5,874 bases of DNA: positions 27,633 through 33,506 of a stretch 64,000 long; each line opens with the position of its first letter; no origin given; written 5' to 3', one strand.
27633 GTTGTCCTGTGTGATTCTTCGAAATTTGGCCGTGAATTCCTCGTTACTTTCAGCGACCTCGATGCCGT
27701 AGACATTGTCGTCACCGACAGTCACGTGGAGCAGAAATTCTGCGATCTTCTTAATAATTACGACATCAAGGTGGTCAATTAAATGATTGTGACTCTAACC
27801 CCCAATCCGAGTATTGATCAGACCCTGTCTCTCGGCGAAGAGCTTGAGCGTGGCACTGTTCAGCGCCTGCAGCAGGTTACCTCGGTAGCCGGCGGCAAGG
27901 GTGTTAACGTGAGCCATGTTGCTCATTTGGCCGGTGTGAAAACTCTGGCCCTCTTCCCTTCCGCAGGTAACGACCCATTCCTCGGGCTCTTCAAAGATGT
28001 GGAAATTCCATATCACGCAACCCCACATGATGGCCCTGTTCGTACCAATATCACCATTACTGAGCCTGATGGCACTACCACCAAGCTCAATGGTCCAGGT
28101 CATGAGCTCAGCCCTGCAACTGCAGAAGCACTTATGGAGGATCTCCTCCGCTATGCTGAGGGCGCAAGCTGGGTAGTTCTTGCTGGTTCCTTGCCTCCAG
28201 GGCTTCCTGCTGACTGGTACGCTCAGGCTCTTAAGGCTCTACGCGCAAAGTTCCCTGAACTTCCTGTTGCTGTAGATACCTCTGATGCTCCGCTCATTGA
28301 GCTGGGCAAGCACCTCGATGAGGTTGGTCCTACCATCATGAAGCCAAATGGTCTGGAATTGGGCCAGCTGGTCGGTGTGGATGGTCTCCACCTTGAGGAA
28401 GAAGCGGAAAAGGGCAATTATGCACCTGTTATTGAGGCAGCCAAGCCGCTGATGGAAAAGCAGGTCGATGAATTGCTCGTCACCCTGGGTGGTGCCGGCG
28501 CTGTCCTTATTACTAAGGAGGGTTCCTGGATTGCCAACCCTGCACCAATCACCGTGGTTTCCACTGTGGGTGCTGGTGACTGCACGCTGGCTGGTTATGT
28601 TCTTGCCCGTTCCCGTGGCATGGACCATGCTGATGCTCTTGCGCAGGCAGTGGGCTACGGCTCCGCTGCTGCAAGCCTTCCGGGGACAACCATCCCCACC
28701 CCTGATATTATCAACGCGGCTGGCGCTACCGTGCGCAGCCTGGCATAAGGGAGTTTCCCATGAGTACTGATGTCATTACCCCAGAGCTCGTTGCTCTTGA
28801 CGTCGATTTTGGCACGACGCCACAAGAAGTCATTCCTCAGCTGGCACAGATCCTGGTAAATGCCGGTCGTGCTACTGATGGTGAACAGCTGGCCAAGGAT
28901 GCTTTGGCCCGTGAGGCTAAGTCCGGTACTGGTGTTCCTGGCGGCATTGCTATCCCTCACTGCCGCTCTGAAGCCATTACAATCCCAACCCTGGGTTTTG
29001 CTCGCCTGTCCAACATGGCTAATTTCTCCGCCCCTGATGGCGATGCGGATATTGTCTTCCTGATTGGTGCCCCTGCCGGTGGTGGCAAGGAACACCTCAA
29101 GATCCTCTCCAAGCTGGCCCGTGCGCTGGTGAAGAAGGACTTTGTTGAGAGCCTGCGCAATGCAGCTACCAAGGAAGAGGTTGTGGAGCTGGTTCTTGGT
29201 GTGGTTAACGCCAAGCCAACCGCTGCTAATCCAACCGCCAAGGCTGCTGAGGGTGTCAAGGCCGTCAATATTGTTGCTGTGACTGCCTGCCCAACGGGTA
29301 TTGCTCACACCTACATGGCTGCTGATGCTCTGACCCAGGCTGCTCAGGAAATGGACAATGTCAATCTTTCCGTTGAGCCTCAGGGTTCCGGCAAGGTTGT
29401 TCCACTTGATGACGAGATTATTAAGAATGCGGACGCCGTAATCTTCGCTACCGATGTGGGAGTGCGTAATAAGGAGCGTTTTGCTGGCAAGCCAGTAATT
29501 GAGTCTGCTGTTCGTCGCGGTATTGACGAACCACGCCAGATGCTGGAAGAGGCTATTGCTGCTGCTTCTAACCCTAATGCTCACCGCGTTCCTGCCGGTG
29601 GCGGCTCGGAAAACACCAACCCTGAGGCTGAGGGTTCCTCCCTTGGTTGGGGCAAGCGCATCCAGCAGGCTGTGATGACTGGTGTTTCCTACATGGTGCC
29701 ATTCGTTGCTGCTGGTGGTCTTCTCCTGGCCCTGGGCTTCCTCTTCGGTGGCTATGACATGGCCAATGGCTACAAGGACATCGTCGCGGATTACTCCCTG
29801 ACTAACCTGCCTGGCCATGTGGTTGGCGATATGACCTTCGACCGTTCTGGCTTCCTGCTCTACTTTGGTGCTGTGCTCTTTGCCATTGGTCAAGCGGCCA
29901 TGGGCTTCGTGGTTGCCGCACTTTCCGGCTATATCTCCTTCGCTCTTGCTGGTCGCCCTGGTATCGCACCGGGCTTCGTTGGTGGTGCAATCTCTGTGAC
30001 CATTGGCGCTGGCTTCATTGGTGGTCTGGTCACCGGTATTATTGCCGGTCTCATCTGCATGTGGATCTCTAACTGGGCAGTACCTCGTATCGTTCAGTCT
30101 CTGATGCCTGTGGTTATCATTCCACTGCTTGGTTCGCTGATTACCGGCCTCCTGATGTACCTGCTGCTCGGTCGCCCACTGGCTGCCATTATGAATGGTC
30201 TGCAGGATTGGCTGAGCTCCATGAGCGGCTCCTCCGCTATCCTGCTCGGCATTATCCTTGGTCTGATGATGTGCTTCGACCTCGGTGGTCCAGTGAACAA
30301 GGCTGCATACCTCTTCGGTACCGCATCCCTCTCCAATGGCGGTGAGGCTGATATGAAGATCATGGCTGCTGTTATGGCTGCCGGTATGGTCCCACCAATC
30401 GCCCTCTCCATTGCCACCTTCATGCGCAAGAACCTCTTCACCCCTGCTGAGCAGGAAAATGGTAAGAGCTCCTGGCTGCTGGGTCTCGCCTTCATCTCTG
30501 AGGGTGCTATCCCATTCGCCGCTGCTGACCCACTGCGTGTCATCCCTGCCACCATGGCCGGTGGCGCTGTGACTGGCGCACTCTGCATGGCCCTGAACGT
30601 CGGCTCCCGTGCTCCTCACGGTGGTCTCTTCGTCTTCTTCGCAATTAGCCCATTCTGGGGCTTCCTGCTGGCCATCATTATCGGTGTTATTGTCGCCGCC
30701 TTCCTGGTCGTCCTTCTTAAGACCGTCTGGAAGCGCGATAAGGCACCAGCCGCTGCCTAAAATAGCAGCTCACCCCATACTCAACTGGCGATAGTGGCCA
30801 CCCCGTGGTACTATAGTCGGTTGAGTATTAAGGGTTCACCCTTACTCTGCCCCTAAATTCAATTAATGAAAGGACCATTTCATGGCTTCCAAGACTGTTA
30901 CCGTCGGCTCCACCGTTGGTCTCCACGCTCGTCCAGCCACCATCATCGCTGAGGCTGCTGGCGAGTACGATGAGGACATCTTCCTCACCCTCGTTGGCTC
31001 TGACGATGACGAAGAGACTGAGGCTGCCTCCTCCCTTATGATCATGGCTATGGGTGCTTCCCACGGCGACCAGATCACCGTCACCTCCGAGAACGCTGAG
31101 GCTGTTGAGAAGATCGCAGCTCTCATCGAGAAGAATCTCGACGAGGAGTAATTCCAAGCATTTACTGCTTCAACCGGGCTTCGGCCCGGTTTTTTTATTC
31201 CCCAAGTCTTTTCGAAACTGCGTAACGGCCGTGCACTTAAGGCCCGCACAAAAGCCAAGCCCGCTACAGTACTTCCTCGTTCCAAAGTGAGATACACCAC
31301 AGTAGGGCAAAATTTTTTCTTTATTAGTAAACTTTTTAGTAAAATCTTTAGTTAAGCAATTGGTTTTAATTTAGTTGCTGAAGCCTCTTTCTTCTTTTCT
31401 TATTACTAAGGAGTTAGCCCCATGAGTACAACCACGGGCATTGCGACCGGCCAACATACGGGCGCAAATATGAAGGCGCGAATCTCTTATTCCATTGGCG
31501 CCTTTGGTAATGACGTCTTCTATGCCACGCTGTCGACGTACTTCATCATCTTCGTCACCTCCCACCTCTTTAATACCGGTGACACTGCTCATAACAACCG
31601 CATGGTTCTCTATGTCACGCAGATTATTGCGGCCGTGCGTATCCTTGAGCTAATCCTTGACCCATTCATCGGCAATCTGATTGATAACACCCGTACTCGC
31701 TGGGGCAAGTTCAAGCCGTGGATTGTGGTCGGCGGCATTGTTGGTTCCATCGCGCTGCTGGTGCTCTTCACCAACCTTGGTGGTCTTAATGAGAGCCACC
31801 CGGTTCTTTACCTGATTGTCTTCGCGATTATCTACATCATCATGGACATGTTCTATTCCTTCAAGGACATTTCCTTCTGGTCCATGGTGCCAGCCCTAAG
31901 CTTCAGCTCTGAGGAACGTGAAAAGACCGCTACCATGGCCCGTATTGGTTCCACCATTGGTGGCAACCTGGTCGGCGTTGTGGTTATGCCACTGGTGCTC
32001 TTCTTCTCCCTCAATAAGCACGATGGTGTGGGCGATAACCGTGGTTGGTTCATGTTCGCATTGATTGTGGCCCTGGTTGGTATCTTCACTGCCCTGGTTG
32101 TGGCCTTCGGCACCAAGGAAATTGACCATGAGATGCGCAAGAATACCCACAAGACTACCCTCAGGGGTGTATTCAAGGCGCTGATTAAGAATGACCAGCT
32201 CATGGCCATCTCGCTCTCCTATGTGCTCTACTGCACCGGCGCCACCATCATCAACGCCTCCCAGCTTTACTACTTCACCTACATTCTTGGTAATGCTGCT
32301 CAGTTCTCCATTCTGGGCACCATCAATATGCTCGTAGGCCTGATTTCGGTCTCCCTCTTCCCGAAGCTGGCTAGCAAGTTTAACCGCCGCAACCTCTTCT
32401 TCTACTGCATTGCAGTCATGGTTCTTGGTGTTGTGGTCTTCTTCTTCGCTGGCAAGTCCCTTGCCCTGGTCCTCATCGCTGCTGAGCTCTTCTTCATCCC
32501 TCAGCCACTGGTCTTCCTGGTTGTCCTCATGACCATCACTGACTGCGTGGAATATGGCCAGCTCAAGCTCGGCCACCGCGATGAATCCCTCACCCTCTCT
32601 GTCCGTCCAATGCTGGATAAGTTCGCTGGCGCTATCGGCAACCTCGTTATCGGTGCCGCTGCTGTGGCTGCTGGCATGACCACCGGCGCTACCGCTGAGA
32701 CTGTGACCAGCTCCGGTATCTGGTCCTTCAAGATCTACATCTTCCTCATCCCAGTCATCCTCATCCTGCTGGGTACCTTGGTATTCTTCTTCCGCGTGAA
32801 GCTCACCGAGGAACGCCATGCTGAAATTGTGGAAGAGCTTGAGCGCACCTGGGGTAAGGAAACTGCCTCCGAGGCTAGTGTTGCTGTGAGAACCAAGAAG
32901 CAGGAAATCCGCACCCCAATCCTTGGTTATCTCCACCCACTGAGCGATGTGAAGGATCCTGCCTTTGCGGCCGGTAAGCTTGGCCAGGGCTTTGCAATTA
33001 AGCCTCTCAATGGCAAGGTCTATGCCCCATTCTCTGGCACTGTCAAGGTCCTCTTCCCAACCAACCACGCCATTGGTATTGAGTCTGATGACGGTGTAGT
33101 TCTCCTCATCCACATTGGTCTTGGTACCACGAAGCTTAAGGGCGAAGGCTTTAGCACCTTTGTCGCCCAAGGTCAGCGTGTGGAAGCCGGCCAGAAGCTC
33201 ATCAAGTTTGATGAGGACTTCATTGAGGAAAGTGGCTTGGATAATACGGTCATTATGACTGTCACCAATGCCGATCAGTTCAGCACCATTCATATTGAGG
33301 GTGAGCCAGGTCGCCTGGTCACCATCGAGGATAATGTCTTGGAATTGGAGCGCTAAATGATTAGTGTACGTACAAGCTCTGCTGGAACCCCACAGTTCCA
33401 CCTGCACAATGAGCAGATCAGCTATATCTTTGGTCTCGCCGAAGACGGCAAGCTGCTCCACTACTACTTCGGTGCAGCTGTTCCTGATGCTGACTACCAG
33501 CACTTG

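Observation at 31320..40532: Streptococcus/LAB-type melibiose-galactose island embedded in a corynebacterial chromosome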

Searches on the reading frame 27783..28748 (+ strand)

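Call 13: search_protein_families(library=pfam, proteins=[window:27783-28748:+])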
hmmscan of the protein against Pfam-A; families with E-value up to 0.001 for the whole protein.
window:27783-28748:+ (321 aa): 1 family
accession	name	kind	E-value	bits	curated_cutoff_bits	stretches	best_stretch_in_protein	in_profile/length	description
PF00294.29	PfkB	-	1.7e-38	133.1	25.8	1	21-308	21-301/302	pfkB family carbohydrate kinase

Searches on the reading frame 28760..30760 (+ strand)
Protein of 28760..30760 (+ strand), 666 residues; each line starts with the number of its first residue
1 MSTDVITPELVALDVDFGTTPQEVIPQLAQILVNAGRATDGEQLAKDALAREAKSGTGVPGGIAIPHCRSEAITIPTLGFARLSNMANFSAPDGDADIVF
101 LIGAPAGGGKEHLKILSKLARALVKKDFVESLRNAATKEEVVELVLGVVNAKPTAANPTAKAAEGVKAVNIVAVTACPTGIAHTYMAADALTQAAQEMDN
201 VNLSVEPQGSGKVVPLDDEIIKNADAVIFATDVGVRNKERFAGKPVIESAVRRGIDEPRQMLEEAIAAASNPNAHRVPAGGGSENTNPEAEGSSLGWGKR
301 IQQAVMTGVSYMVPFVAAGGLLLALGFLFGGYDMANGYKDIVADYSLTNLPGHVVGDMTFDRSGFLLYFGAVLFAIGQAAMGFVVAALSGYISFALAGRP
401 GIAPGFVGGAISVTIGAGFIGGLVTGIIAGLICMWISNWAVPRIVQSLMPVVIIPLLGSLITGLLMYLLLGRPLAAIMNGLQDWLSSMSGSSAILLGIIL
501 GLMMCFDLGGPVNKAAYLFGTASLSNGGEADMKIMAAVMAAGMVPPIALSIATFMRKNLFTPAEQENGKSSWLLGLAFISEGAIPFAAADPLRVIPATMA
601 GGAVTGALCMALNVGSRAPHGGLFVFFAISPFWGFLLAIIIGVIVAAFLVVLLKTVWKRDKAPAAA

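Call 3: search_protein_families(library=ncbifam, proteins=[window:28760-30760:+])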
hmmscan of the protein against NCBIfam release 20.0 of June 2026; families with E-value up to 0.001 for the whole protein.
window:28760-30760:+ (666 aa): 14 families
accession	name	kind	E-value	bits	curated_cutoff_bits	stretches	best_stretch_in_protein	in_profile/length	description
NF007293.0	PRK09765.1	equivalog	2e-122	409.9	763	2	383-660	346-625/639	PTS 2-O-a-mannosyl-D-glycerate transporter subunit IIABC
NF007984.0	PRK10712.1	equivalog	3.7e-118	395.5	793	2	370-655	266-553/563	PTS fructose transporter subunit IIBC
TIGR01427.1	PTS_IIC_fructo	subfamily_domain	7.6e-101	337.9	157.55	1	299-653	13-345/346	fructose-specific PTS transporter subunit EIIC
NF007787.0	PRK10478.1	equivalog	9.4e-79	264.9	426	2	372-661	56-342/359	PTS fructose transporter subunit EIIC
NF008493.0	PRK11404.1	equivalog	2.2e-66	224.4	806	1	169-664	5-474/483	PTS fructose-like transporter subunit IIBC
TIGR00848.1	fruA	subfamily_domain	1.1e-31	109.4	103.5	1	8-132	4-129/129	fructose PTS transporter subunit IIA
NF007389.0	PRK09913.1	equivalog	5.3e-25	88.1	151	1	6-145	4-142/148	PTS fructose transporter subunit IIA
TIGR00829.1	FRU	subfamily_domain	1.9e-22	79.3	76.85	1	172-254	1-83/85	fructose PTS transporter subunit IIB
NF007783.0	PRK10474.1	equivalog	1e-21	77.2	135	1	169-255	2-88/106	PTS fructose-like transporter subunit IIB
TIGR01419.1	nitro_reg_IIA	equivalog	4.5e-19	68.7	138.7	1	25-145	24-143/145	PTS IIA-like nitrogen regulatory protein PtsN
NF007747.0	PRK10427.1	equivalog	1e-17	64.3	153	1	169-272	3-106/114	PTS fructose-like transporter subunit IIB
NF008145.0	PRK10896.1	equivalog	2e-11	43.8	221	1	48-145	54-153/161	PTS IIA-like nitrogen regulatory protein PtsN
NF008319.0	PRK11109.1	equivalog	1.8e-10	40.7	302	1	22-190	19-183/376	fused PTS fructose transporter subunit IIA/HPr protein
NF007236.0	PRK09665.1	equivalog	0.00014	21.7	139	1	22-137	16-134/150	PTS galactitol transporter subunit IIA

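Call 4: search_protein_families(library=pfam, proteins=[window:28760-30760:+])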
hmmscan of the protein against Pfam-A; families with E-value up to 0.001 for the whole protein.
window:28760-30760:+ (666 aa): 4 families
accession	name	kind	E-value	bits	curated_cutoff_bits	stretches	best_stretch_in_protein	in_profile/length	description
PF00359.27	PTS_EIIA_2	-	6.8e-29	101.1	27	1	6-145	3-141/144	Phosphoenolpyruvate-dependent sugar phosphotransferase system, EIIA 2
PF02302.22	PTS_IIB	-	1.7e-18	67.5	23.6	1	172-263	1-89/90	PTS system, Lactose/Cellobiose specific IIB subunit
PF02378.23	PTS_EIIC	-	2.9e-12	46.8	30.7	1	307-601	2-319/319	Phosphotransferase system, EIIC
PF25554.1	PTS_EIIB_BC_N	-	0.00093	19.8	27.4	0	219-270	36-86/88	PTS system fructose specific EIIB'BC N-terminal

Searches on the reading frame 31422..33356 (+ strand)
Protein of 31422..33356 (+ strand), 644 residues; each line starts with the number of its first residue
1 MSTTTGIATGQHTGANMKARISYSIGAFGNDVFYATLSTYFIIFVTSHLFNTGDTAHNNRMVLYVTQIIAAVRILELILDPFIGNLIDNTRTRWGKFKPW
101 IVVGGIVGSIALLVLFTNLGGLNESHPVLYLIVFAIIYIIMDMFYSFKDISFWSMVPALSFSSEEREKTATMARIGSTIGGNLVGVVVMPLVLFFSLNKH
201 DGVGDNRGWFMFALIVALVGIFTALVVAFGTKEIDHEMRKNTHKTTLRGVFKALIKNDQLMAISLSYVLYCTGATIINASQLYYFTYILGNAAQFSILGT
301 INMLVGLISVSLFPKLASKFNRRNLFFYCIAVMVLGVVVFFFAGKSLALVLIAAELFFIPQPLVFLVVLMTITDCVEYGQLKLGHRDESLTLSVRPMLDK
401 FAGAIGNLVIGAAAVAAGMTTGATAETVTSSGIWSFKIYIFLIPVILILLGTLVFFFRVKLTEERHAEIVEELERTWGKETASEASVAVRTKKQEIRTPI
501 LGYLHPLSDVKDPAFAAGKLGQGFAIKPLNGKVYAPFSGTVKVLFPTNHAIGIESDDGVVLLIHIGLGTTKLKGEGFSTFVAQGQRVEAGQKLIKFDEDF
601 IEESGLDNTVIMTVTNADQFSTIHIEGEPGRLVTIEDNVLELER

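Call 3: search_protein_families(library=ncbifam, proteins=[window:31422-33356:+])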
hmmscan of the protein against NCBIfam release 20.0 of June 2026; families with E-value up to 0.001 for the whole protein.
window:31422-33356:+ (644 aa): 10 families
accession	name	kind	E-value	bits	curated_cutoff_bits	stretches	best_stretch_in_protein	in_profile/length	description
TIGR00792.1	gph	subfamily_domain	3.6e-149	497.1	231.35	1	20-474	1-435/437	glycoside-pentoside-hexuronide (GPH):cation symporter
NF007749.0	PRK10429.1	equivalog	7.1e-76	255.9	456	1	17-491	5-465/473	melibiose:sodium transporter MelB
TIGR01995.1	PTS-II-ABC-beta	subfamily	6.3e-54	183.5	614.7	1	402-642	386-617/618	beta-glucoside-specific PTS transporter subunit IIABC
NF007353.0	PRK09848.1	equivalog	9.5e-48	163.1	528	1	18-476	8-444/457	glucuronide transporter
NF007335.0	PRK09824.1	equivalog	5.2e-42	144.2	894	1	401-627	390-612/627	PTS beta-glucoside transporter subunit IIABC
TIGR00830.1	PTBA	subfamily_domain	2.6e-40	137.2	97.5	1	496-616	1-121/121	glucose PTS transporter subunit IIA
NF007237.0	PRK09669.1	subfamily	1.1e-36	126.5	610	1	16-481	7-450/461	putative symporter YagG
NF006962.0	PRK09439.1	equivalog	8.3e-29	100.5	212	1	490-642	17-167/169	PTS glucose transporter subunit IIA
NF008526.0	PRK11462.1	equivalog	4.8e-28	98.1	836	1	17-476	8-445/460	glycoside-pentoside-hexuronide family transporter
NF007608.0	PRK10255.1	equivalog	5.3e-25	88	1010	1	482-635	487-639/648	PTS N-acetyl glucosamine transporter subunit IIABC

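Call 4: search_protein_families(library=pfam, proteins=[window:31422-33356:+])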
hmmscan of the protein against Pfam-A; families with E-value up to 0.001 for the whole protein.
window:31422-33356:+ (644 aa): 3 families
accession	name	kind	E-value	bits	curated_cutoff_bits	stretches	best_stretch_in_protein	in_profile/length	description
PF13347.12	MFS_2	-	3.1e-80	270.2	27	1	22-462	1-426/427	MFS/sugar transport protein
PF00358.26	PTS_EIIA_1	-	5.5e-46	155.8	27.2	1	495-619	2-126/127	phosphoenolpyruvate-dependent sugar phosphotransferase system, EIIA 1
PF07690.21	MFS_1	-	1.4e-11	44.4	33.4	1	65-367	34-318/347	Major Facilitator Superfamily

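Call 38: search_protein_representatives(protein=window:31422-33356:+)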
Query: 644 residues. Proteins with E-value up to 0.001 (for the whole library): 13006; up to 1e-10: 6758; up to 1e-30: 283. The best 150 are listed.
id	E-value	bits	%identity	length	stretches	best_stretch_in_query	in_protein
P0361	2.3e-228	775.9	56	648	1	15-640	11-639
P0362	3.0e-140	484.9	39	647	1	11-620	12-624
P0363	8.5e-133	460.3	47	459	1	26-475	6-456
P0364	1.0e-132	460.0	47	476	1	16-478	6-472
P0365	6.9e-130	450.7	43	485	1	16-491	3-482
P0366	9.4e-124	430.4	45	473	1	15-476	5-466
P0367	7.8e-122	424.1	45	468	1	18-475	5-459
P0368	2.4e-115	402.7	44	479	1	17-475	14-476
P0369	4.0e-109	382.1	44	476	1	17-475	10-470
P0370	1.1e-103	364.1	52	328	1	155-478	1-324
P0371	1.8e-102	360.1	48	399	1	19-391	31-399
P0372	1.4e-101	357.2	41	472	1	23-475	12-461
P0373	2.0e-97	343.5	38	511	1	13-484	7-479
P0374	5.4e-89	315.6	37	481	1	13-474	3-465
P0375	7.3e-86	305.3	54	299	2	308-520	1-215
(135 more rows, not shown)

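Call 39: list_cluster_members(proteins=[P0361, P0362, P0363, P0364, P0365, P0004, P0012])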
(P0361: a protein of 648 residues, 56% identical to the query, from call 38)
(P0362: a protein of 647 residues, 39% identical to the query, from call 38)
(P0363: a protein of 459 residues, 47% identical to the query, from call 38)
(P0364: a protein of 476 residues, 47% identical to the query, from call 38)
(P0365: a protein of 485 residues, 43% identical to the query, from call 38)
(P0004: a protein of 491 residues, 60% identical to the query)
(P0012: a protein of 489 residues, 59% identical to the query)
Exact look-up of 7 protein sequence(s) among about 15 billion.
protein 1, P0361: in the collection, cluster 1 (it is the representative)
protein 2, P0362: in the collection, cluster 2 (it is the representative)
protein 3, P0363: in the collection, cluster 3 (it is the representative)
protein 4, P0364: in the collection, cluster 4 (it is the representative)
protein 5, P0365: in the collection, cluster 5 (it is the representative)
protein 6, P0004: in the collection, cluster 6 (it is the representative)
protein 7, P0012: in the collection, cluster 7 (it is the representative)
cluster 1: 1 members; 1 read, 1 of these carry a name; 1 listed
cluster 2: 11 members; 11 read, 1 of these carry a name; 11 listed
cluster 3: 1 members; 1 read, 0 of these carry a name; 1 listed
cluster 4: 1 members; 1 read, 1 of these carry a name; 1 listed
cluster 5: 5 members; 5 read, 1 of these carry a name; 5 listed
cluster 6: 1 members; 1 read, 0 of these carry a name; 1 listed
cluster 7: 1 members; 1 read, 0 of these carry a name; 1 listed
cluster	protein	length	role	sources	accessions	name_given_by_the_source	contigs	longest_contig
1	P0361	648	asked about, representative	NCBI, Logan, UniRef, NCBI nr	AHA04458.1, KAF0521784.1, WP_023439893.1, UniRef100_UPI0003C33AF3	PTS sugar transporter subunit IIA [Pediococcus pentosaceus] | PTS sugar transporter subunit IIA n=1 Tax=Pediococcus pentosaceus TaxID=1255 ...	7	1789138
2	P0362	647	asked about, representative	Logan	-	-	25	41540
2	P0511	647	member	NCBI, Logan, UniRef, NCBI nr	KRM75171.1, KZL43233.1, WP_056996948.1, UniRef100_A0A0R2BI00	PTS sugar transporter subunit IIA [Secundilactobacillus collinoides] | Lactose transport protein n=2 Tax=Secundilactobacillus collinoides TaxID=33960 ...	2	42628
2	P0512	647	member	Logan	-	-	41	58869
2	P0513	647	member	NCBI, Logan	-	-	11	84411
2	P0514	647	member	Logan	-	-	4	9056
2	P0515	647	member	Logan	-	-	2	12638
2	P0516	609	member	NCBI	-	-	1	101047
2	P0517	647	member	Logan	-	-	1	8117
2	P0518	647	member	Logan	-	-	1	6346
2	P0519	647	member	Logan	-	-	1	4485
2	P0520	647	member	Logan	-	-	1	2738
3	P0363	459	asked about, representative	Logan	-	-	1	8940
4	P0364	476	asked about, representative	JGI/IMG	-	lactose/raffinose/galactose permease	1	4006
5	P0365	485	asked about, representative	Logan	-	-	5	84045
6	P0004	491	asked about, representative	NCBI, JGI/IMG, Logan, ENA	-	-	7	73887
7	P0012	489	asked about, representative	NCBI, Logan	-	-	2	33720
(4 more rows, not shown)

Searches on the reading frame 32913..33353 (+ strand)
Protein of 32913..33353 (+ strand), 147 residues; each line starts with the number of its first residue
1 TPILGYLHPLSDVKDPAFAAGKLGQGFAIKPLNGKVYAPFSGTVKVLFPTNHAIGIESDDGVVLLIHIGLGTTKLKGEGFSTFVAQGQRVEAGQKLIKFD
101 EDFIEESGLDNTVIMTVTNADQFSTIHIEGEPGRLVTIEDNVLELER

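Call 59: search_solved_structures(query=window:32913-33353:+, max_evalue=1e-10, show_alignments=1)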
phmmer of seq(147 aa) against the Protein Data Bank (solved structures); distinct sequences matched with E-value up to 1e-10: 6.
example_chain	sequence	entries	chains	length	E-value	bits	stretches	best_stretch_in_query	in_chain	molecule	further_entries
1ax3_A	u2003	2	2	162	1.4e-31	112.8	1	1-142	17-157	GLUCOSE PERMEASE IIA DOMAIN | GLUCOSE PERMEASE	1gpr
3our_B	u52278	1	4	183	1.2e-28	103.3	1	2-127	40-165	Phosphotransferase system IIA component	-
1f3g_A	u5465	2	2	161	4.9e-28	101.3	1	2-125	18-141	GLUCOSE-SPECIFIC PHOSPHOCARRIER PROTEIN IIAGLC | GLUCOSE-SPECIFIC PHOSPHOCARRIER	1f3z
1ggr_A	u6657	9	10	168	5.6e-28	101.1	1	2-125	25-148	PTS SYSTEM, GLUCOSE-SPECIFIC IIA COMPONENT | GLUCOSE-SPECIFIC PROTEIN IIIGlc | GLUCOSE-SPECIFIC PHOSPHOCARRIER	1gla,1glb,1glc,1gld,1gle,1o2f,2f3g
4jbw_M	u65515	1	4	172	6e-28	101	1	2-125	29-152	Glucose-specific phosphotransferase enzyme IIA component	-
2gpr_A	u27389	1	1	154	2.1e-23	86.3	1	3-105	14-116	GLUCOSE-PERMEASE IIA COMPONENT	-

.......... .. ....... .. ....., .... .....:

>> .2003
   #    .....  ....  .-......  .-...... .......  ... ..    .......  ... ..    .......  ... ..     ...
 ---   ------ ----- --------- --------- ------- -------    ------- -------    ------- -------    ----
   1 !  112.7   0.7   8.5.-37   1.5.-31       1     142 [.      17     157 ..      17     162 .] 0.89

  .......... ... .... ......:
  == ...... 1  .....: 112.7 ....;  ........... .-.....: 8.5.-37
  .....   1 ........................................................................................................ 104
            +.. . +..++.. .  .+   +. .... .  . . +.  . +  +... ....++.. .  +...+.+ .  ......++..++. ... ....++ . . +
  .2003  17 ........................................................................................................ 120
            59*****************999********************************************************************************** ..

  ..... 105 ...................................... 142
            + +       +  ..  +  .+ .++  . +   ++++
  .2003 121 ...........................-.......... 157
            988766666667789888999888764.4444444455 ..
